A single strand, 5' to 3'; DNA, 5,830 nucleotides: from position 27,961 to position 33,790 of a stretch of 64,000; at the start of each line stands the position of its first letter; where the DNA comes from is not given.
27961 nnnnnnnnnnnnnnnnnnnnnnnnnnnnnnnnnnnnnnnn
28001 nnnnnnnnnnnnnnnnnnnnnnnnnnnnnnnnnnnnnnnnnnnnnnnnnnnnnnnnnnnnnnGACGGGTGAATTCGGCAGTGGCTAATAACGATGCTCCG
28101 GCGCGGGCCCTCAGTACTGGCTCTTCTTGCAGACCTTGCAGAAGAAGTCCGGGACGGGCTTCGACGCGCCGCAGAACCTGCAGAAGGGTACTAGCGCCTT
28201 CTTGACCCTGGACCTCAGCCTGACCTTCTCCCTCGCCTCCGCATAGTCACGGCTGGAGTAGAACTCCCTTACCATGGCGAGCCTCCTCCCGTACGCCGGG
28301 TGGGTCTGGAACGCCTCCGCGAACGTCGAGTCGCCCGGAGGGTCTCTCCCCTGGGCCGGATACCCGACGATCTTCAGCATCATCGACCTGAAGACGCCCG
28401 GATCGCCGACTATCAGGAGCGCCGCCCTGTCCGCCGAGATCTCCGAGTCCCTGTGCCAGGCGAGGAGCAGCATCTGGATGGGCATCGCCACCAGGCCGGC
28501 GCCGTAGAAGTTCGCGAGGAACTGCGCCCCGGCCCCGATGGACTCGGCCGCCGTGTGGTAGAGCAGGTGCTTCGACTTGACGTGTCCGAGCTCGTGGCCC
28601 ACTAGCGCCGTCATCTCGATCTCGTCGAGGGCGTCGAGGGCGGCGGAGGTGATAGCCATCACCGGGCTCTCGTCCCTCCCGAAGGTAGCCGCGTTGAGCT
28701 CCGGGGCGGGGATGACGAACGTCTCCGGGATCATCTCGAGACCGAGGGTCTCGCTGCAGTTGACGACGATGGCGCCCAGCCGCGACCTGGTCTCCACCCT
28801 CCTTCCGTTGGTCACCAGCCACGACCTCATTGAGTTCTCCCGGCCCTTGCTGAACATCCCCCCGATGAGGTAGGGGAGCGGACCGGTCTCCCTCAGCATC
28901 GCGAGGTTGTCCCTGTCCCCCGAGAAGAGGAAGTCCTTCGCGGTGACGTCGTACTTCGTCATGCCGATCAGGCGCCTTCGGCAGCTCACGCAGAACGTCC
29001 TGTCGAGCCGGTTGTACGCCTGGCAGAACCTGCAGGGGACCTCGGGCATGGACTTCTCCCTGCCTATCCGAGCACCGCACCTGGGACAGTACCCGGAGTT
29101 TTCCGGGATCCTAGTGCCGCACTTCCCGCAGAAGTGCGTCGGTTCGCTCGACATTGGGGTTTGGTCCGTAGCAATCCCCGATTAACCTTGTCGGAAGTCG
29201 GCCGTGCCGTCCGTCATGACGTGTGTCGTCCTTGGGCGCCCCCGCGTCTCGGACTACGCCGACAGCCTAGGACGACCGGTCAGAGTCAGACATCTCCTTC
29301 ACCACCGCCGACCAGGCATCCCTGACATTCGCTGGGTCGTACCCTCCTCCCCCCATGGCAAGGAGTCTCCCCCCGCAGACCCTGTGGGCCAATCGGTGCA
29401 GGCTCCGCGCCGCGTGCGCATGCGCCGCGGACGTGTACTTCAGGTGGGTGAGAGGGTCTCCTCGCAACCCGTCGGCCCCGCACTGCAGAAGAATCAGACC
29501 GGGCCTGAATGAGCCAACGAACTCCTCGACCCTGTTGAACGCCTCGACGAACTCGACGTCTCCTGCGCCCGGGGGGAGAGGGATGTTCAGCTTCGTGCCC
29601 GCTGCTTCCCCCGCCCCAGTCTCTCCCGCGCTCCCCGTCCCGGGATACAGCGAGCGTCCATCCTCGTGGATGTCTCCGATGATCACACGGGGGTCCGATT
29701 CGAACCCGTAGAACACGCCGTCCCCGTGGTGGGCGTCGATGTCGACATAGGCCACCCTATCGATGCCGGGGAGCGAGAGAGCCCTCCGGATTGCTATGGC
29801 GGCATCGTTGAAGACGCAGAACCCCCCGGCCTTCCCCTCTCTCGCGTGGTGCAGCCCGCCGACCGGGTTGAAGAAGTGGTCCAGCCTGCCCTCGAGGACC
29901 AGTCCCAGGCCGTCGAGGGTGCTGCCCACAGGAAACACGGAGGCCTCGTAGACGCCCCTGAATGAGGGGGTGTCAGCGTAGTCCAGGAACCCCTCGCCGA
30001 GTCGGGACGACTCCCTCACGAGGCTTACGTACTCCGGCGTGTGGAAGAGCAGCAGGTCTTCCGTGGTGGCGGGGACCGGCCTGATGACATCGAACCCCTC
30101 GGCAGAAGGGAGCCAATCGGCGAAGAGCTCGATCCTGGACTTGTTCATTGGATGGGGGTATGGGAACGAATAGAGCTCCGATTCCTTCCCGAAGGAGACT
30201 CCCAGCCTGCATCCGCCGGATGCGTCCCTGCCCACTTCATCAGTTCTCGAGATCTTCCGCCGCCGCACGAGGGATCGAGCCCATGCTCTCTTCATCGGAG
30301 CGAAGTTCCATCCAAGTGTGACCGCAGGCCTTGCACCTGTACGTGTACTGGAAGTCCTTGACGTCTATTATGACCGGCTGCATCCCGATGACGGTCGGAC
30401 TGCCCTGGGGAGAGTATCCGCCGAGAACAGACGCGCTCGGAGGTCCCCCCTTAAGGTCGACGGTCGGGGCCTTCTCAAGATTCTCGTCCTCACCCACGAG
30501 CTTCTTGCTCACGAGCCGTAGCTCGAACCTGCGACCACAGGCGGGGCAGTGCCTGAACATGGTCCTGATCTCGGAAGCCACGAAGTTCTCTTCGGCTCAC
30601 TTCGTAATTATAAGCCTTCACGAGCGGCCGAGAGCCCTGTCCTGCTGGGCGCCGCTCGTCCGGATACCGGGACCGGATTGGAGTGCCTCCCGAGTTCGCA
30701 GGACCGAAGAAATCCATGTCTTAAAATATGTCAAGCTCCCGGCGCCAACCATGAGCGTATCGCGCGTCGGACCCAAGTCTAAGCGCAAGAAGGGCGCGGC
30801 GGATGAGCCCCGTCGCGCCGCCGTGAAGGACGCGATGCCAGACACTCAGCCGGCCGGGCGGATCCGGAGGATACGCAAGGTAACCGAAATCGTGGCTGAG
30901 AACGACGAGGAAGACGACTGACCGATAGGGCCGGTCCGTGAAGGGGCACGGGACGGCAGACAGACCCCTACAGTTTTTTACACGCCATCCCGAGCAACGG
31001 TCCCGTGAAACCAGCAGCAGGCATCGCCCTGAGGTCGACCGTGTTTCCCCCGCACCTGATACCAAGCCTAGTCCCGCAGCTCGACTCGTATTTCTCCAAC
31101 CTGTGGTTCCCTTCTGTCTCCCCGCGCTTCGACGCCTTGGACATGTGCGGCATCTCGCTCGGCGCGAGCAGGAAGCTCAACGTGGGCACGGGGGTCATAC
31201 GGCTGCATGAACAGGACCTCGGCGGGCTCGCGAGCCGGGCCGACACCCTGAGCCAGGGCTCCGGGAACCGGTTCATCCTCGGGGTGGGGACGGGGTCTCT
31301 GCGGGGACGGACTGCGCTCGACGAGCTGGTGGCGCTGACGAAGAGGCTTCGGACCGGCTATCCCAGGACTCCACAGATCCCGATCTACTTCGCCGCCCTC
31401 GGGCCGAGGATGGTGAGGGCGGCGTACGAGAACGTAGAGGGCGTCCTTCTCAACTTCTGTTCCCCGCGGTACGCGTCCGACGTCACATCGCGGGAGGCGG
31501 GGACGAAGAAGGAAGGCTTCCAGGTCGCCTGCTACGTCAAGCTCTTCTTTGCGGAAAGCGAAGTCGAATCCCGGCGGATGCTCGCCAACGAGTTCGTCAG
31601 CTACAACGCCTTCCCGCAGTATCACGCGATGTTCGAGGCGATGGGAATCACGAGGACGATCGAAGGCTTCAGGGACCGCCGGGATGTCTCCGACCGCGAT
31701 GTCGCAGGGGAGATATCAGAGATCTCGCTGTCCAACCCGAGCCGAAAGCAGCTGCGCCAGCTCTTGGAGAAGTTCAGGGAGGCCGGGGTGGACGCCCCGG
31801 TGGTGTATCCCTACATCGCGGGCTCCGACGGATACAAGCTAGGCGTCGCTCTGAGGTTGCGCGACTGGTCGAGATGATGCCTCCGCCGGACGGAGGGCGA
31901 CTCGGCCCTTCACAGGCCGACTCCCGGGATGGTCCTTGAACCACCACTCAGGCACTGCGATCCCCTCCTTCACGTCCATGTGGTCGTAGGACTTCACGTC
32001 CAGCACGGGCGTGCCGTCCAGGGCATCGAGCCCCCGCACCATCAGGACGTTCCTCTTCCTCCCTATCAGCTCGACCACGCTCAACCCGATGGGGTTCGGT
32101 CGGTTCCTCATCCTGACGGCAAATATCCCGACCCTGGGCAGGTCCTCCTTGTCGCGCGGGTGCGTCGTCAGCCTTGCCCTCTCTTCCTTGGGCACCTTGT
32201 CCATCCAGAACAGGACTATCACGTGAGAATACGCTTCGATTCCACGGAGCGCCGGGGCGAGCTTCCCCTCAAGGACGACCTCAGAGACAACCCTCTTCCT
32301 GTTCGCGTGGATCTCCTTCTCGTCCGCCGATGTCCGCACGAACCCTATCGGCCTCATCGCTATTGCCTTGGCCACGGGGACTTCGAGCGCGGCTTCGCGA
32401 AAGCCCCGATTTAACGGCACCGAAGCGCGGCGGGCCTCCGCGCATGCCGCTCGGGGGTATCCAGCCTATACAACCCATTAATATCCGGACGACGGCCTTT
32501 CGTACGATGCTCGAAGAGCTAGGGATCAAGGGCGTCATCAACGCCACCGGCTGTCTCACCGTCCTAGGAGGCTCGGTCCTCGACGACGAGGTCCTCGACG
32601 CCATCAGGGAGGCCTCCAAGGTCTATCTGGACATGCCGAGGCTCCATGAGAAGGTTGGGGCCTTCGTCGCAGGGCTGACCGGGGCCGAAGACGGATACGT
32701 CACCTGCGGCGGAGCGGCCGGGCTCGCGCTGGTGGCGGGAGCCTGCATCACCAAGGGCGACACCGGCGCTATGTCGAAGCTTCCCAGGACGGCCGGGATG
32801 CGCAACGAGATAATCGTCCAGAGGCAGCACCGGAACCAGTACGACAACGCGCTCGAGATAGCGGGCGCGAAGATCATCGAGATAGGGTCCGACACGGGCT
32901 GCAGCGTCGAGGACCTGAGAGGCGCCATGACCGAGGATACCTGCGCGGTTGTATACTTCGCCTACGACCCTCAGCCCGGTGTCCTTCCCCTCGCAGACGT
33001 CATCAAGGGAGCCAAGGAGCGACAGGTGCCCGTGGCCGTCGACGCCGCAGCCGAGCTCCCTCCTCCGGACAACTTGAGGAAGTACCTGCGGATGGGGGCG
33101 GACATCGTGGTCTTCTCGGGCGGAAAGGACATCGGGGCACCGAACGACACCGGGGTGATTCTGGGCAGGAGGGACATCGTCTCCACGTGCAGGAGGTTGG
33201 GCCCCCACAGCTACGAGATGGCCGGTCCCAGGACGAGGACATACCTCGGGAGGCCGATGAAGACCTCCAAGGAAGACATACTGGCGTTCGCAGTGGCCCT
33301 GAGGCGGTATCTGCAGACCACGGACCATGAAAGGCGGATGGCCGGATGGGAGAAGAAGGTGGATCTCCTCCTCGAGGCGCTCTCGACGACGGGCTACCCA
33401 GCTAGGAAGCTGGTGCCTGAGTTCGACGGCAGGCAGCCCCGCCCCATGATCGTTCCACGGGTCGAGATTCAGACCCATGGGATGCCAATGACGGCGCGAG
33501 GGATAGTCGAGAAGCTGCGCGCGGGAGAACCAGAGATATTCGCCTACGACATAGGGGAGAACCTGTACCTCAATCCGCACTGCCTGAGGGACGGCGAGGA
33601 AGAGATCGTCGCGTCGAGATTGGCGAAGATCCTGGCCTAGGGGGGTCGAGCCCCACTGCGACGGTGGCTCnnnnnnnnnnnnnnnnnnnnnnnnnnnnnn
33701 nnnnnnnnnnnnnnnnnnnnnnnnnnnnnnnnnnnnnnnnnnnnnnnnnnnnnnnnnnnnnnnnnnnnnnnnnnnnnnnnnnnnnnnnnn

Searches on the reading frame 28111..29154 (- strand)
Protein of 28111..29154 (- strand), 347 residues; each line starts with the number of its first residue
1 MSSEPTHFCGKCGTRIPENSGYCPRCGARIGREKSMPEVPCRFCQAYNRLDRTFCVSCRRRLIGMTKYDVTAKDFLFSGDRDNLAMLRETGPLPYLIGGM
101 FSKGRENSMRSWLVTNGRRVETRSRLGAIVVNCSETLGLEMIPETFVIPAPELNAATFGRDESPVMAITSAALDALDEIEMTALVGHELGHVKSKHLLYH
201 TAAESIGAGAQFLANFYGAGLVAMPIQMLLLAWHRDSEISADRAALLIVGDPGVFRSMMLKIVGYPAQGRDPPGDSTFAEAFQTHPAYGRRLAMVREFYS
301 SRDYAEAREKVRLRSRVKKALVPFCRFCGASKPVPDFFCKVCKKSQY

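Call 12: search_protein_families(library=pfam, proteins=[window:28111-29154:-], max_evalue=0.001)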
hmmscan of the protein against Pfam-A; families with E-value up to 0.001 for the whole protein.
window:28111-29154:- (347 aa): 4 families
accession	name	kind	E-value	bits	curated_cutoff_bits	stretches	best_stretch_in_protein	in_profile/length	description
PF01435.24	Peptidase_M48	-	5.9e-19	69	20.3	1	125-297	6-184/186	Peptidase family M48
PF12773.13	DZR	-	1.5e-06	28.7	27.3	1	9-58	1-44/45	Double zinc ribbon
PF13240.11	Zn_Ribbon_1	-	1.5e-06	28.2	25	1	8-29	1-22/23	zinc-ribbon domain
PF18912.6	DZR_2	-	0.00051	20.3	27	0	4-31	19-47/56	Double zinc ribbon domain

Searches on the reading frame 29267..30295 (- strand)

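Call 12: search_protein_families(library=pfam, proteins=[window:29267-30295:-], max_evalue=0.001)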
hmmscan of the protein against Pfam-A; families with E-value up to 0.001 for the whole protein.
window:29267-30295:- (342 aa): 1 family
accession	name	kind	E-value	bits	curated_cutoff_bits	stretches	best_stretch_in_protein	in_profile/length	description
PF00850.24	Hist_deacetyl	-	2.1e-79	267.4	27.9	1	48-334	1-297/298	Histone deacetylase domain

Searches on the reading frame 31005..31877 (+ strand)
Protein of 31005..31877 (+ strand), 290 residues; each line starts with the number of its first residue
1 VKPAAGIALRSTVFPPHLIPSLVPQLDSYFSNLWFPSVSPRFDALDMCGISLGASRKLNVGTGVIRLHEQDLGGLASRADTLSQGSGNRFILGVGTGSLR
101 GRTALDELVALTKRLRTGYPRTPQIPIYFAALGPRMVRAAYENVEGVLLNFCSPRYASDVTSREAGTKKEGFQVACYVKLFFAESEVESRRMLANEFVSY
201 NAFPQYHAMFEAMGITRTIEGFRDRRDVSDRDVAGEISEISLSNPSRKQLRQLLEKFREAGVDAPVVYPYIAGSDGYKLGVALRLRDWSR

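Call 12: search_protein_families(library=pfam, proteins=[window:31005-31877:+], max_evalue=0.001)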
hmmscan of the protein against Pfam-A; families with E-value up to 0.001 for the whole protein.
window:31005-31877:+ (290 aa): 1 family
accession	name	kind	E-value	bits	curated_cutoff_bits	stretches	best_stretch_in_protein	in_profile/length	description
PF00296.26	Bac_luciferase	-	1.6e-14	54.4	27.9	1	32-263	39-313/314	Luciferase-like monooxygenase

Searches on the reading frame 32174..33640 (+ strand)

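Call 12: search_protein_families(library=pfam, proteins=[window:32174-33640:+], max_evalue=0.001)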
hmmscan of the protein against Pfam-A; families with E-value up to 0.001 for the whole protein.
window:32174-33640:+ (488 aa): 3 families
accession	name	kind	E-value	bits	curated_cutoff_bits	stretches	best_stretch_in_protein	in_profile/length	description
PF03841.19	SelA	-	1.5e-08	34.5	22.8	1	121-339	1-233/367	L-seryl-tRNA selenium transferase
PF00266.25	Aminotran_5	-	2.5e-07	30.4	21.5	1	228-342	107-224/371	Aminotransferase class-V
PF01053.26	Cys_Met_Meta_PP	-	0.00019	20.6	27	1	163-330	59-212/381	Cys/Met metabolism PLP-dependent enzyme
